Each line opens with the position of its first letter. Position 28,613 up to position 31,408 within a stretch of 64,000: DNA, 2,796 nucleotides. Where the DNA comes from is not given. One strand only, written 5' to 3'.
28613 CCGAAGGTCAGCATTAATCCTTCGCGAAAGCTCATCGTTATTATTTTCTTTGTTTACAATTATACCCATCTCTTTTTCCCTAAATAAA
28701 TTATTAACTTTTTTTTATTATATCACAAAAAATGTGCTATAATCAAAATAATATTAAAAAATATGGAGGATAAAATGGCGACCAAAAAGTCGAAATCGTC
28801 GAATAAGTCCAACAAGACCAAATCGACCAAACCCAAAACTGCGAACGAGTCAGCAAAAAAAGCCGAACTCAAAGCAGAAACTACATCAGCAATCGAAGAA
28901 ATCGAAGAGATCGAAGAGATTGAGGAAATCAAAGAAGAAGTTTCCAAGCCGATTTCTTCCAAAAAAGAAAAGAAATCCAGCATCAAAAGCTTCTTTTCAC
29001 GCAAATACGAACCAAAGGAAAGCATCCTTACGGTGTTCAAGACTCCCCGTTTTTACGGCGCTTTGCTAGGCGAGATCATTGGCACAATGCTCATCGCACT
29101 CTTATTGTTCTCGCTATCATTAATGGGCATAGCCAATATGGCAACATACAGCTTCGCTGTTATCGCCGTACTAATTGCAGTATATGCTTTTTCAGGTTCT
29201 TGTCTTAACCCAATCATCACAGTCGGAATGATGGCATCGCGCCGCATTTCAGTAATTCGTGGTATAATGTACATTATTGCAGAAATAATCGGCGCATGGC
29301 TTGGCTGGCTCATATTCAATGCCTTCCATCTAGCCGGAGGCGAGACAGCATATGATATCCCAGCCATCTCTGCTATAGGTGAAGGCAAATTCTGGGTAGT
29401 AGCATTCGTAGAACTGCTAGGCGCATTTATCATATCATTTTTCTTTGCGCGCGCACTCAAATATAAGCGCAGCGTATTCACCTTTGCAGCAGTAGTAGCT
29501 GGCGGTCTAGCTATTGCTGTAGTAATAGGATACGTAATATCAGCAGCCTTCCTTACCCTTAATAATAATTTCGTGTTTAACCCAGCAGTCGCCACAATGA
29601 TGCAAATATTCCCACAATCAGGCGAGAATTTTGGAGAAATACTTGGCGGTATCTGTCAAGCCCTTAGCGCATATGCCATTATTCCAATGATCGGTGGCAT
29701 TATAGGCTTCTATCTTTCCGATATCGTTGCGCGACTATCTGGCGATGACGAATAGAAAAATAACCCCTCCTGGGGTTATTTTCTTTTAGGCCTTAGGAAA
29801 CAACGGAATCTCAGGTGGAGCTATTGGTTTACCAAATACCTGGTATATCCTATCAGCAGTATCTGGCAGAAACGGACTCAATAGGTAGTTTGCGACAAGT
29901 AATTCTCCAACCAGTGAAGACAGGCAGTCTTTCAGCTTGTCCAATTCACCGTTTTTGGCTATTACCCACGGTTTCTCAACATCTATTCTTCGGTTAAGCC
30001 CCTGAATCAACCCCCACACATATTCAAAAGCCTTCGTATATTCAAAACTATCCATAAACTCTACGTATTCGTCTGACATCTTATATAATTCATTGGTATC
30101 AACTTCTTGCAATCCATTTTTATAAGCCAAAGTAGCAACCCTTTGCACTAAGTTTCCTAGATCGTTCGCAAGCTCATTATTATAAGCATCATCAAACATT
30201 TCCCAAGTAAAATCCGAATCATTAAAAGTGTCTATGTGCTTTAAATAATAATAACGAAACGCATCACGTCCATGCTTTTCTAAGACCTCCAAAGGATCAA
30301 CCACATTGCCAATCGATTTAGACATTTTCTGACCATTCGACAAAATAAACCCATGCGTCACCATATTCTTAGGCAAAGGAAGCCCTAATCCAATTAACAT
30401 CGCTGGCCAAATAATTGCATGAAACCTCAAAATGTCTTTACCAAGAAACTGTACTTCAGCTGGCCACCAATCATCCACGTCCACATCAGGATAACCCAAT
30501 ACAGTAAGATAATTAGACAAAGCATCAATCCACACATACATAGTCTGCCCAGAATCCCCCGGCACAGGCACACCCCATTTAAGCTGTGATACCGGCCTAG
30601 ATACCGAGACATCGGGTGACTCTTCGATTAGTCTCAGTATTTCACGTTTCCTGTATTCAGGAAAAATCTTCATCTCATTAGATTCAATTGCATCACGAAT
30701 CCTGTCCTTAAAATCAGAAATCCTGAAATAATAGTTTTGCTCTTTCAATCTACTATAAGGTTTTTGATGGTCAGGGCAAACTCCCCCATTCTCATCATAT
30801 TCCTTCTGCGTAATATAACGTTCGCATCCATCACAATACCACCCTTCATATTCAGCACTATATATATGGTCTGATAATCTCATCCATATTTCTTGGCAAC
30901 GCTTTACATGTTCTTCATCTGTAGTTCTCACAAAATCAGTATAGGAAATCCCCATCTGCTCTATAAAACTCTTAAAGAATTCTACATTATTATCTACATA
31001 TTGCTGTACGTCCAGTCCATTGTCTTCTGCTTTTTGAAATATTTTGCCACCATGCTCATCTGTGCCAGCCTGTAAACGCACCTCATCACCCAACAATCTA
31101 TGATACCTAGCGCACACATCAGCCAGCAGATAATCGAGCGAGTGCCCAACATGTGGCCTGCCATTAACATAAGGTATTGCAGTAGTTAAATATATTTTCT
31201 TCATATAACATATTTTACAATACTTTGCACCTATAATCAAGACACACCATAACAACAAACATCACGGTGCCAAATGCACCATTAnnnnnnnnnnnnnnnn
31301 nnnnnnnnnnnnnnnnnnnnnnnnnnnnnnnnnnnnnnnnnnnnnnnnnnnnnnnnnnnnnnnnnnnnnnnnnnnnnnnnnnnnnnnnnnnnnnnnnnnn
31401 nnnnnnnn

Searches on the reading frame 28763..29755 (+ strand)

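Call 45: search_protein_families(library=ncbifam, proteins=[window:28763-29755:+], max_evalue=1e-8)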
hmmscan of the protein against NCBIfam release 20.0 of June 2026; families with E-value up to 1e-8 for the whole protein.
window:28763-29755:+ (330 aa): 1 family
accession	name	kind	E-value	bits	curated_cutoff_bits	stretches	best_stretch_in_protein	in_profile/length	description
TIGR00861.1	MIP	subfamily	1e-11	45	171.25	1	129-319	41-220/224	MIP family channel protein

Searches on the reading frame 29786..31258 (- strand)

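Call 45: search_protein_families(library=ncbifam, proteins=[window:29786-31258:-], max_evalue=1e-8)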
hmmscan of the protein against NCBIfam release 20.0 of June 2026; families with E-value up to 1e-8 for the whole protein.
window:29786-31258:- (490 aa): 19 families
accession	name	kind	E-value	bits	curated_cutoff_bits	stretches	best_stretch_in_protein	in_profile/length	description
NF008900.0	PRK12267.1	equivalog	4.1e-150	501.3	598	1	19-476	3-477/648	methionine--tRNA ligase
TIGR00398.1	metG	equivalog_domain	4.7e-129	431.5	336.35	1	22-478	1-504/530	methionine--tRNA ligase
NF001100.0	PRK00133.1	equivalog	2.1e-86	291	587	2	172-477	186-504/676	methionine--tRNA ligase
NF008860.0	PRK11893.2-2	equivalog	3.6e-75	254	761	3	263-476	324-548/583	methionine--tRNA ligase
TIGR00392.1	ileS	equivalog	1.6e-34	119.3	621.4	1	238-475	534-789/861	isoleucine--tRNA ligase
TIGR00422.1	valS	equivalog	2.1e-32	112.1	612.1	1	243-477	454-701/863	valine--tRNA ligase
NF004349.1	PRK05729.1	equivalog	1.5e-27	96.2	704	1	251-476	452-684/860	valine--tRNA ligase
NF008957.0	PRK12300.1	subfamily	3e-27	95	677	2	293-477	608-781/946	leucine--tRNA ligase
NF009687.0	PRK13208.1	equivalog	9.1e-27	93.6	738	2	242-475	461-705/801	valine--tRNA ligase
TIGR00396.1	leuS_bact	equivalog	1.7e-24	86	548.4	1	20-193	29-206/843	leucine--tRNA ligase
TIGR00395.1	leuS_arch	equivalog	3.4e-22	78.3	648.5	1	263-477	570-778/938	leucine--tRNA ligase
NF008859.0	PRK11893.2-1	equivalog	1.1e-20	74.1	553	2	19-148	1-134/498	methionine--tRNA ligase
NF000540.1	alt_ValS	exception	5.5e-16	57.7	900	0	265-472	526-740/827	valine--tRNA ligase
TIGR00435.1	cysS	equivalog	2.1e-15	56.8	340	0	299-430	253-384/466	cysteine--tRNA ligase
NF000258.1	MupB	exception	1.4e-12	46.3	1900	0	242-358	515-634/1033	mupirocin-resistant isoleucine--tRNA ligase MupB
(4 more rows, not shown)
